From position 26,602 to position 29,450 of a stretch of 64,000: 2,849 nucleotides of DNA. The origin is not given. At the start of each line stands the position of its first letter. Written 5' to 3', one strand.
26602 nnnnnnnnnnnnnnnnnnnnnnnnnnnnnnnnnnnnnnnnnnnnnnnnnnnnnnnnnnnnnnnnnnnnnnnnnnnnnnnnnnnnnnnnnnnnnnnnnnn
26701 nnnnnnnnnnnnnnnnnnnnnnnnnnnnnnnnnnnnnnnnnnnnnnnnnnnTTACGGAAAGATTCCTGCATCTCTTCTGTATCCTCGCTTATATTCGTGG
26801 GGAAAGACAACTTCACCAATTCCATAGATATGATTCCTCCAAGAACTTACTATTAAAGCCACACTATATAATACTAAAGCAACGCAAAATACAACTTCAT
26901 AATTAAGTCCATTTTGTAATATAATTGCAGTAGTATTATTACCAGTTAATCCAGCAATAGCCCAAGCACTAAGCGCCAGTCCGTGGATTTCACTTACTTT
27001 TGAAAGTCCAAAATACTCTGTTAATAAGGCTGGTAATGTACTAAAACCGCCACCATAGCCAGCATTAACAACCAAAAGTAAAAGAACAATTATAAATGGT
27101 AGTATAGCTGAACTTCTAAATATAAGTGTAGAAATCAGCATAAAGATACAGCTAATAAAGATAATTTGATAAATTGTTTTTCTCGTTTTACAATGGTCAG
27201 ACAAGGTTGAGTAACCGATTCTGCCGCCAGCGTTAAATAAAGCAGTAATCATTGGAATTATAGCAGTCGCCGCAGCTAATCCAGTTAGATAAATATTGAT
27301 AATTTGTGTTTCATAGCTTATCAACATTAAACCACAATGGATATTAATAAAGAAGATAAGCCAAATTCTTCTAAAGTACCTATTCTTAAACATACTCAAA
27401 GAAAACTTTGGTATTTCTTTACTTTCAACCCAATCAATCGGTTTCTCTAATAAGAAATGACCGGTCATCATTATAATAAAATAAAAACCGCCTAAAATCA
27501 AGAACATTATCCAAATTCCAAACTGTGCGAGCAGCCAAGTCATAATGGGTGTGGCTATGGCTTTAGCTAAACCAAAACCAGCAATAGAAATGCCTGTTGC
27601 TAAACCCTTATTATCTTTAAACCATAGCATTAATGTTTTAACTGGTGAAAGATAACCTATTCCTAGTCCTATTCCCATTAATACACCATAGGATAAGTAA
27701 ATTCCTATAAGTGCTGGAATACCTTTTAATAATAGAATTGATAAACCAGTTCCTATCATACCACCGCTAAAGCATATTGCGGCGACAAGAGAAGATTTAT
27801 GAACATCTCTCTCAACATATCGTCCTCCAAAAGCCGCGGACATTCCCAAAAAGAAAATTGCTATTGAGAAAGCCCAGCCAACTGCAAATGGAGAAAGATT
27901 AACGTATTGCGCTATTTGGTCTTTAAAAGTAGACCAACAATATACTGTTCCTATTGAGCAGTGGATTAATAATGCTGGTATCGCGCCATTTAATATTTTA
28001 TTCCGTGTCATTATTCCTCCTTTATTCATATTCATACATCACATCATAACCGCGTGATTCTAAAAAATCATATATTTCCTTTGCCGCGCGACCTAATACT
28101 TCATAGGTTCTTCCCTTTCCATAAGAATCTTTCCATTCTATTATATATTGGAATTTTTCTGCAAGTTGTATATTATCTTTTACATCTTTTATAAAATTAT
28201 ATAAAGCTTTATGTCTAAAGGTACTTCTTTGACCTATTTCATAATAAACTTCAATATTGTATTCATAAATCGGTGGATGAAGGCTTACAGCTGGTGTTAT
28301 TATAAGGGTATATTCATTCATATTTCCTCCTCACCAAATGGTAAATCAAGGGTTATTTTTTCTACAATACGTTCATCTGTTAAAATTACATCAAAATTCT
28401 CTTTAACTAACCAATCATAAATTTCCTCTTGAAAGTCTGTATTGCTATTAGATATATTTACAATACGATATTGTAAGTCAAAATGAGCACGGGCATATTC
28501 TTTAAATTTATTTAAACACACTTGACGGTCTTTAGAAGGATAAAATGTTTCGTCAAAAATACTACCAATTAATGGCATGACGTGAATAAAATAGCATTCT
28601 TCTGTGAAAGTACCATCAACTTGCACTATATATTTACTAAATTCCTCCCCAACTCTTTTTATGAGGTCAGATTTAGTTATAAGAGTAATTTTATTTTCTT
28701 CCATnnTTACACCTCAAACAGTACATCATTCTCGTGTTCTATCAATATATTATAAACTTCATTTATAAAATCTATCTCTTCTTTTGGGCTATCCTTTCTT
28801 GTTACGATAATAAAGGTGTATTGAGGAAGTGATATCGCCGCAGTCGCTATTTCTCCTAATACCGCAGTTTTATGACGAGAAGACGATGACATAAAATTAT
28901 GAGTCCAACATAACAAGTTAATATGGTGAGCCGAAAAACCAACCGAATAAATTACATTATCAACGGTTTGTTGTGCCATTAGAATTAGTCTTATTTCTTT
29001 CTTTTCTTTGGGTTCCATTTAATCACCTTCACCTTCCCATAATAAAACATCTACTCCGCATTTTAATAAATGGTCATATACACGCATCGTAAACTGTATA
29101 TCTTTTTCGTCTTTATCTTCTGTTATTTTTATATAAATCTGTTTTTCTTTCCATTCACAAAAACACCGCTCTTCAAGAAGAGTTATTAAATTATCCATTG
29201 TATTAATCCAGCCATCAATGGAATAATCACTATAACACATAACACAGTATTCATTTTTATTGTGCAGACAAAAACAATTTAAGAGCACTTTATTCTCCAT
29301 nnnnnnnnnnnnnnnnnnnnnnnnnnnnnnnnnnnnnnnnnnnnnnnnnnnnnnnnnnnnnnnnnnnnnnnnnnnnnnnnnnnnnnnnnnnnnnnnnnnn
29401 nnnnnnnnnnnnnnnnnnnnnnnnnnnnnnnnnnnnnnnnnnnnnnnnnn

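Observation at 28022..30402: Tandem array of seven small genes; six share a conserved C-terminal Y-(D/N)-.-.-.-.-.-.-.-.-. motif with hypervariable N-termini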

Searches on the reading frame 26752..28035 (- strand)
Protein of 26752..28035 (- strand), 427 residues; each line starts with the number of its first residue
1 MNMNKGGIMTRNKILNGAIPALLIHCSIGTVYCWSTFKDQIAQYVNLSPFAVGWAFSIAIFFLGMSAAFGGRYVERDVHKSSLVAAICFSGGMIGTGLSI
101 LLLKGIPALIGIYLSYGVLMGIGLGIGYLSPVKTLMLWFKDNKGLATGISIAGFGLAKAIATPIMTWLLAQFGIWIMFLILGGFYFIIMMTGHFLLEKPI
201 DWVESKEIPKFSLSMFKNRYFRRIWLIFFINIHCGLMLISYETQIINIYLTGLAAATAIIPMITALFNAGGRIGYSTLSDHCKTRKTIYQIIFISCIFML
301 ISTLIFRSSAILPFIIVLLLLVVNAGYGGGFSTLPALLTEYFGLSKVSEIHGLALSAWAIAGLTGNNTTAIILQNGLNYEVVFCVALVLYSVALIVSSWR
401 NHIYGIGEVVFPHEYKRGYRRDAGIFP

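Call 6: search_protein_families(library=pfam, proteins=[window:26752-28035:-], max_evalue=1)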
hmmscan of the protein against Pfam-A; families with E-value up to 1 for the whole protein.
window:26752-28035:- (427 aa): 1 family
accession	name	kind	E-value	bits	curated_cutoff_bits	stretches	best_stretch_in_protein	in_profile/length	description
PF07690.21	MFS_1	-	8.9e-24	84.5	33.4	1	31-365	12-346/347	Major Facilitator Superfamily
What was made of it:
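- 26752..28011 (-): MFS transporter gene directly downstream in the same operon. The real start is probably the ATG at 28011 (419 aa, RBS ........), not the one at 28035. Pfam MFS_1 scores 8.9e-24 (call 6).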

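Call 7: search_protein_families(library=phrogs, proteins=[window:26752-28035:-], max_evalue=1)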
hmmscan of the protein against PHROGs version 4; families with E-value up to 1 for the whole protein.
window:26752-28035:- (427 aa): 2 families
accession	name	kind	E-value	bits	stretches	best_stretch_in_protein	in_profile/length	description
phrog_2034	-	unknown function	4.4e-17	62.8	1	26-397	24-395/406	-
phrog_32113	-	unknown function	0.092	14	1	18-51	26-59/78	-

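Call 70: search_protein_families(library=ncbifam, proteins=[window:26752-28011:-], max_evalue=0.001)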
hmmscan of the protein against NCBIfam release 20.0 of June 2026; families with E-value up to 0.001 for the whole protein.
window:26752-28011:- (419 aa): 6 families
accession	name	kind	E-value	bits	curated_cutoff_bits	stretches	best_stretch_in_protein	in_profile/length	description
NF049980.1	SfMCT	equivalog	4.5e-70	236.2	320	1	11-381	6-378/378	L-lactate MFS transporter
TIGR00890.1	2A0111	subfamily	3.5e-38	131.5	374.85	1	14-386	10-377/377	oxalate/formate antiport family MFS transporter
TIGR04259.1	oxa_formateAnti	equivalog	6.9e-23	81.1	335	1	18-388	13-387/405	oxalate/formate MFS antiporter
NF008586.0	PRK11551.1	equivalog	7.4e-05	21.9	410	1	32-381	40-384/406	3-(3-hydroxy-phenyl)propionate transporter MhpT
TIGR00892.1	2A0113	subfamily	0.00023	20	586.1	1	29-187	41-193/455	monocarboxylate transporter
TIGR00895.1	2A0115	subfamily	0.00079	18.4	418.55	1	29-198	39-202/398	aromatic acid/H+ symport family MFS transporter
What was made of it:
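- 26752..28011 (-): NCBIfam gives L-lactate MFS transporter at 4.5e-70 (below its cutoff) and the oxalate/formate family at 3.5e-38 (call 70).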

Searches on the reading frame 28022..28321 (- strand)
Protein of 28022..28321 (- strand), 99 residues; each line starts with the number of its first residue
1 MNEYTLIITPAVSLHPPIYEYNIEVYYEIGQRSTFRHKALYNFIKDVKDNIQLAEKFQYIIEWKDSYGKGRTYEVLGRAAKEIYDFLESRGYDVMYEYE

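Call 6: search_protein_families(library=pfam, proteins=[window:28022-28321:-], max_evalue=1)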
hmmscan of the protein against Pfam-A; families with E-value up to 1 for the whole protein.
window:28022-28321:- (99 aa): 0 families

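Call 7: search_protein_families(library=phrogs, proteins=[window:28022-28321:-], max_evalue=1)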
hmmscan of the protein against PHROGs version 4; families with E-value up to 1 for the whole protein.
window:28022-28321:- (99 aa): 3 families
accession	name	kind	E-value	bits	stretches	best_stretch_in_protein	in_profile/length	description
phrog_26410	-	unknown function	0.049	15.1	1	70-88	34-52/65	-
phrog_14762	-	unknown function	0.049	14.7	1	5-65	16-73/106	-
phrog_5321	-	unknown function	0.18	13.4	1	37-98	15-78/92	-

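Call 58: search_protein_families(library=padloc, proteins=[window:28022-28321:-], max_evalue=1)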
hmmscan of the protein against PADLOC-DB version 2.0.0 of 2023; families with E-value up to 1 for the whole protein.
window:28022-28321:- (99 aa): 0 families

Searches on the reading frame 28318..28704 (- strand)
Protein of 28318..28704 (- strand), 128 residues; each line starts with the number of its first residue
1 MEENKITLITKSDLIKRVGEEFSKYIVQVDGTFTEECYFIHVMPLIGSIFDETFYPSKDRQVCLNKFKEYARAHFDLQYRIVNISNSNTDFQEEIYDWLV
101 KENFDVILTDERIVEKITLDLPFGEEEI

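Call 6: search_protein_families(library=pfam, proteins=[window:28318-28704:-], max_evalue=1)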
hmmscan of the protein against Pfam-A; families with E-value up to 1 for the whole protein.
window:28318-28704:- (128 aa): 1 family
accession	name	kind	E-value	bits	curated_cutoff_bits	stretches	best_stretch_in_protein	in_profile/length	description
PF24694.1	LNS2_PITM1-3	-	0.011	16.2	27.7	1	52-108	12-67/124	PITM 1-3, LNS2 domain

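Call 7: search_protein_families(library=phrogs, proteins=[window:28318-28704:-], max_evalue=1)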
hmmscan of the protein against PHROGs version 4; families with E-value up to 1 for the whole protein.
window:28318-28704:- (128 aa): 1 family
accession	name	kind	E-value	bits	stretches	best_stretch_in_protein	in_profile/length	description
phrog_37962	-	unknown function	0.16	13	1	74-127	19-73/97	-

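Call 58: search_protein_families(library=padloc, proteins=[window:28318-28704:-], max_evalue=1)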
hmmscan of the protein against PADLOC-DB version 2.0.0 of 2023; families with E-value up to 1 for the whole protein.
window:28318-28704:- (128 aa): 0 families

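Call 78: search_dna_similar(query=window:28318-28704:-, collection=phages, mode=protein, max_evalue=0.1, max_rows=10)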
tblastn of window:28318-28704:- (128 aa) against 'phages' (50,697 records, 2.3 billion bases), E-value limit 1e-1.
No match.

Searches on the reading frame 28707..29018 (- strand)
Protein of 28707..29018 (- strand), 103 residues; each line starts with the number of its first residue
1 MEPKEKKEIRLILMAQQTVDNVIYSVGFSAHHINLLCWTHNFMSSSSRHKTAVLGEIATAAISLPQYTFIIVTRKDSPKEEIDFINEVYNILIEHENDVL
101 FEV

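Call 6: search_protein_families(library=pfam, proteins=[window:28707-29018:-], max_evalue=1)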
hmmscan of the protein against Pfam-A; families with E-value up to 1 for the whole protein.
window:28707-29018:- (103 aa): 1 family
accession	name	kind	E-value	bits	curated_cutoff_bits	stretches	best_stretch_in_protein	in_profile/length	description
PF20668.2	DUF6815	-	0.15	13.4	28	1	3-61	43-103/105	Domain of unknown function (DUF6815)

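Call 7: search_protein_families(library=phrogs, proteins=[window:28707-29018:-], max_evalue=1)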
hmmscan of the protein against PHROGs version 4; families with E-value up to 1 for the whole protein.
window:28707-29018:- (103 aa): 0 families

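Call 58: search_protein_families(library=padloc, proteins=[window:28707-29018:-], max_evalue=1)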
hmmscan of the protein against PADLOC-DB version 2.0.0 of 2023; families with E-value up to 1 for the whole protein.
window:28707-29018:- (103 aa): 0 families

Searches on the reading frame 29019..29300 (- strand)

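Call 6: search_protein_families(library=pfam, proteins=[window:29019-29300:-], max_evalue=1)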
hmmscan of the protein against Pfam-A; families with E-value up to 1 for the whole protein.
window:29019-29300:- (93 aa): 4 families
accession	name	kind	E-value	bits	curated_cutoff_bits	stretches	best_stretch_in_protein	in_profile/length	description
PF12864.12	DUF3822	-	0.0098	15.6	24.9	1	10-60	25-76/241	Protein of unknown function (DUF3822)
PF20890.2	Dbr1_C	-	0.015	16.1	27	1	45-75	45-75/86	Dbr1, C-terminal domain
PF04676.19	CwfJ_C_2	-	0.032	15.5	28.8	1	46-85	28-67/96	Protein similar to CwfJ C-terminus 2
PF24462.1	Ig_F54D1_6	-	0.12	12.8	29.3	1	2-75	16-87/95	F54D1.6, Ig-like domain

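Call 7: search_protein_families(library=phrogs, proteins=[window:29019-29300:-], max_evalue=1)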
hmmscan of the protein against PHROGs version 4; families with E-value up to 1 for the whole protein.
window:29019-29300:- (93 aa): 2 families
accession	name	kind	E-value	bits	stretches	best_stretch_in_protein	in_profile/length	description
phrog_23223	-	unknown function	0.059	14.7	1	20-57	20-57/87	-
phrog_35589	-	unknown function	0.068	14.1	1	47-77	2-32/60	-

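Call 58: search_protein_families(library=padloc, proteins=[window:29019-29300:-], max_evalue=1)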
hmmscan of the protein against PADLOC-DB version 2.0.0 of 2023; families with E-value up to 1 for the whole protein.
window:29019-29300:- (93 aa): 0 families
